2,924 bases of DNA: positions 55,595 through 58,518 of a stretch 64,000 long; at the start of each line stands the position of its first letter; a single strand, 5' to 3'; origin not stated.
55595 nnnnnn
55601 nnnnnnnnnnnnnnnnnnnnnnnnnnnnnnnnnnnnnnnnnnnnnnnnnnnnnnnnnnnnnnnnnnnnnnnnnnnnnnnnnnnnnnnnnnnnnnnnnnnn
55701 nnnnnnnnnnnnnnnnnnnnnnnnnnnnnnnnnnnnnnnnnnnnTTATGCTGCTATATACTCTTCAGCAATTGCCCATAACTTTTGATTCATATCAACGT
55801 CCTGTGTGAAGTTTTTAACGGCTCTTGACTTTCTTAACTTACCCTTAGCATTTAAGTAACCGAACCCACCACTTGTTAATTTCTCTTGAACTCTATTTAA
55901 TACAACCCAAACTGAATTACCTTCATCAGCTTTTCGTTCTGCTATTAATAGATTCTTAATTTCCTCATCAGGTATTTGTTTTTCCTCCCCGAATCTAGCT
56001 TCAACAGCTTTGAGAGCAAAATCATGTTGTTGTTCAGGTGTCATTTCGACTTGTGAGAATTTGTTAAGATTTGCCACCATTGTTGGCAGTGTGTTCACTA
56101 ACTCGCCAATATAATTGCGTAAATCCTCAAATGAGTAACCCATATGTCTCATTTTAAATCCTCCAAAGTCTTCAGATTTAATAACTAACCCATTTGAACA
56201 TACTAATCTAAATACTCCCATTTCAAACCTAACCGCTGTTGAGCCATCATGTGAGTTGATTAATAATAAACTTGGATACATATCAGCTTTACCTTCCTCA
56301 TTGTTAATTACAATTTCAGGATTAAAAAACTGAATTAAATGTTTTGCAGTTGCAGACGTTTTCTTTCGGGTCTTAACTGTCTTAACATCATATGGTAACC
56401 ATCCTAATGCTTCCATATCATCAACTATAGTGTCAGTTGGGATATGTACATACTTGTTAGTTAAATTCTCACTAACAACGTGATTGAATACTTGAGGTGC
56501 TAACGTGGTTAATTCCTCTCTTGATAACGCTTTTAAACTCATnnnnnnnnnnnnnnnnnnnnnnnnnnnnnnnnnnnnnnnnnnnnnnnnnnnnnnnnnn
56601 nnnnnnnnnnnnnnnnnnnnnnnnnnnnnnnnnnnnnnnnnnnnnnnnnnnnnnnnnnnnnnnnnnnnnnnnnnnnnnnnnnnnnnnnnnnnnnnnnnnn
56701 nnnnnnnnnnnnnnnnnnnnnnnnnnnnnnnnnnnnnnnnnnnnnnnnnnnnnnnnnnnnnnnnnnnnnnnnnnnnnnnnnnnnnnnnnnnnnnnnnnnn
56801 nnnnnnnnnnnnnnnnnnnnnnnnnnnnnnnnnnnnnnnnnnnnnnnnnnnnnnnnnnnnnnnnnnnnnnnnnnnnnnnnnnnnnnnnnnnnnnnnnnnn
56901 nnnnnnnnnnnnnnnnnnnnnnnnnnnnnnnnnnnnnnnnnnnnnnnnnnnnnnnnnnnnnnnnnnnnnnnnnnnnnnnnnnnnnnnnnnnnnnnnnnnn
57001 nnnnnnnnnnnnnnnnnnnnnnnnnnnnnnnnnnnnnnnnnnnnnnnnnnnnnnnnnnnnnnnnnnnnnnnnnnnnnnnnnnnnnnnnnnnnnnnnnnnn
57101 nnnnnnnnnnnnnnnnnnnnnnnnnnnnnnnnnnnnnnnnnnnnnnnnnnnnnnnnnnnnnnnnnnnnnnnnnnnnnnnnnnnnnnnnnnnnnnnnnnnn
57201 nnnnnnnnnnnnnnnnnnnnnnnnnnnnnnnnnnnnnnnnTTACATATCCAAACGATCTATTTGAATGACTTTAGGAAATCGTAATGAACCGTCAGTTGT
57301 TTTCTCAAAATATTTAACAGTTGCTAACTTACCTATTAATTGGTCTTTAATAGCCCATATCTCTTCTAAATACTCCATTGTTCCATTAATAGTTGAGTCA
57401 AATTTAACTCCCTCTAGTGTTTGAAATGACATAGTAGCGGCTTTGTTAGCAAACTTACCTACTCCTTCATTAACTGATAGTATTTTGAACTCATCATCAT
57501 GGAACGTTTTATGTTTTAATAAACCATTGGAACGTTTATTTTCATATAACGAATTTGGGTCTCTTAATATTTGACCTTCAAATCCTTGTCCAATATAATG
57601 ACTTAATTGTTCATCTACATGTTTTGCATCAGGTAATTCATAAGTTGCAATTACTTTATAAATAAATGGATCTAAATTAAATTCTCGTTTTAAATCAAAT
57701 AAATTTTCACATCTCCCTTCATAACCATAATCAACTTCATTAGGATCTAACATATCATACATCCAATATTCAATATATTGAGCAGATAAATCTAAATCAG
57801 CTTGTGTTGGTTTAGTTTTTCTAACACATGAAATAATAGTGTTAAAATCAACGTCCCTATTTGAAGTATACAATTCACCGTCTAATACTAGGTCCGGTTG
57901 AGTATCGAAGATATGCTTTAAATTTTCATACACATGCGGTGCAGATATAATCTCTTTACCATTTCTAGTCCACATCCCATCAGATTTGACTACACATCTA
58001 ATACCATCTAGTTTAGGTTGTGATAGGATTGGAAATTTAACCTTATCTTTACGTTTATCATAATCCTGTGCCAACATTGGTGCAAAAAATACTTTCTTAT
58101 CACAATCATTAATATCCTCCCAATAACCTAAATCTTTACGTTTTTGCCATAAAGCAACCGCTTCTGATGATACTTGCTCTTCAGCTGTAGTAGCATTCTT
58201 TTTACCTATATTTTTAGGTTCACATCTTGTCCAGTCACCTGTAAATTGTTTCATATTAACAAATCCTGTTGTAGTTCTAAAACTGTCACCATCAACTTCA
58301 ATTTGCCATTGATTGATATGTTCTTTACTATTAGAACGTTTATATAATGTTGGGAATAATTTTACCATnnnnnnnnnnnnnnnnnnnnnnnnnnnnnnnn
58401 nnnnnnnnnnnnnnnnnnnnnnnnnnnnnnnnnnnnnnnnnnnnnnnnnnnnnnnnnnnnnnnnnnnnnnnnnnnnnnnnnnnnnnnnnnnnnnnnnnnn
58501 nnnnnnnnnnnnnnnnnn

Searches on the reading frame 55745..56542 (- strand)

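Call 13: search_protein_families(library=pfam, proteins=[window:55745-56542:-], max_evalue=0.001)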
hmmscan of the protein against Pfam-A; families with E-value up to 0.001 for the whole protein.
window:55745-56542:- (265 aa): 1 family
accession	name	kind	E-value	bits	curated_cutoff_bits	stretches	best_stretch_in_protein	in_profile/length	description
PF06067.16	DUF932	-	3e-27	96.3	23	1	28-256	6-227/227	Domain of unknown function (DUF932)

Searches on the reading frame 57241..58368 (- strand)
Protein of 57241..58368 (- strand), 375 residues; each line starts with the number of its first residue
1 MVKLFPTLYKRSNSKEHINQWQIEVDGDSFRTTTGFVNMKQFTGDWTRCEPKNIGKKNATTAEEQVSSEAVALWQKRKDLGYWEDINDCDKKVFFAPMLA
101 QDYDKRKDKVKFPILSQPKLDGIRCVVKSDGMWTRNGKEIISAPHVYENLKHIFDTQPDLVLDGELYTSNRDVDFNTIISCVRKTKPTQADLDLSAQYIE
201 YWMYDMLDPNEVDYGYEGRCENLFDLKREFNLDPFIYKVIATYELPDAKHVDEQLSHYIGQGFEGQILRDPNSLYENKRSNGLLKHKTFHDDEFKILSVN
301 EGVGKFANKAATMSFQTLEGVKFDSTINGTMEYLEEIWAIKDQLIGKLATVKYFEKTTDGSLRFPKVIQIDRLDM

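Call 12: search_protein_families(library=phrogs, proteins=[window:57241-58368:-], max_evalue=0.001)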
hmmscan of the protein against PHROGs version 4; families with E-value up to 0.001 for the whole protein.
window:57241-58368:- (375 aa): 2 families
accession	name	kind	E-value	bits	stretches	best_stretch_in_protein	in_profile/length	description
phrog_114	-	DNA, RNA and nucleotide metabolism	2.6e-77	261.8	1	8-370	110-497/634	ATP-dependent DNA ligase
phrog_30362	-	DNA, RNA and nucleotide metabolism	0.00014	22.9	1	260-369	13-132/144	DNA ligase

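Call 67: search_dna_similar(query=window:57241-58368:-, collection=phages, mode=protein, max_evalue=1e-10, max_rows=12)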
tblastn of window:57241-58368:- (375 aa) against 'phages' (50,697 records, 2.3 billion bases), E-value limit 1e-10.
Records with a match: 1056; places in all: 1057; records where one place covers at least 80% of the query: 664.
Best place of each record, by identity: <60% 1056.
By first word of the organism name: Escherichia 332; Pseudomonas 210; Salmonella 97; Vibrio 58; Klebsiella 37; Erwinia 35; Bacillus 35; Campylobacter 25; Shigella 24; Caulobacter 17; and 50 more.
By host as written in the record: - 105; Escherichia coli 97; Pseudomonas aeruginosa 67; Escherichia coli K-12 MG1655 50; Pseudomonas aeruginosa PAO1 26; Campylobacter jejuni 23; Escherichia coli O157:H7 18; Escherichia coli K-12 18; and 293 more.
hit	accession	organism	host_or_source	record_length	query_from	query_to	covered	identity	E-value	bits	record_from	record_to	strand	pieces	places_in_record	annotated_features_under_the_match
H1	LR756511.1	uncultured phage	metagenomic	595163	2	365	97%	38.6%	3e-73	253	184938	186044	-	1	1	record has no annotation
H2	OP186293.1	Rhodobacter phage RcXuper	Rhodobacter capsulatus YW1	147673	2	368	98%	38.1%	1e-66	234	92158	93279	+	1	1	DNA ligase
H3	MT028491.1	Ochrobactrum phage vB_OspM_OC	Ochrobactrum sp. POC9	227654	8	370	97%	38.5%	1e-66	234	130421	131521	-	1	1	DNA ligase | hypothetical protein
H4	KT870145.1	Roseobacter phage DSS3P8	Ruegeria pomeroyi DSS-3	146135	6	368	97%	38.5%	3e-69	241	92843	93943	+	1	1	DNA ligase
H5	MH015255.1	Ruegeria phage vB_RpoS-V10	Ruegeria pomeroyi DSS-3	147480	6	368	97%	38.5%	3e-69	241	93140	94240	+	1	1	DNA ligase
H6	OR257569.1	Ruegeria phage RpAliso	Ruegeria pomeroyi DSS-3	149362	8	368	96%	37.9%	4e-62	221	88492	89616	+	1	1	DNA ligase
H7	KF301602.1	Caulobacter phage Cr30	Caulobacter crescentus CB15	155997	2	370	98%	37.0%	4e-69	241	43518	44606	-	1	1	DNA ligase (ATP)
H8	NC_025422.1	Caulobacter phage Cr30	Caulobacter crescentus CB15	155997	2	370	98%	37.0%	4e-69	241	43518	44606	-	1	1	DNA ligase (ATP)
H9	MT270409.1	Phaeobacter phage MD18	Phaeobacter inhibens DSM 17395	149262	6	368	97%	37.4%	2e-63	224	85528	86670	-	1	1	hypothetical protein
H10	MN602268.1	Bacteriophage DSS3_MAL1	-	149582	6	368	97%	36.1%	4e-59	212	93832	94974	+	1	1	DNA ligase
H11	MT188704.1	Mesorhizobium phage Cp1R7A-A1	Mesorhizobium loti R7ANS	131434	11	368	95%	35.7%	3e-61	218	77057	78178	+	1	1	DNA ligase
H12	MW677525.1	Rhodobacter phage RcSimone-Hastad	Rhodobacter capsulatus SB1003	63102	7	368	97%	34.8%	1e-55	202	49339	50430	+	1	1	64: DNA ligase | 63: hypothetical protein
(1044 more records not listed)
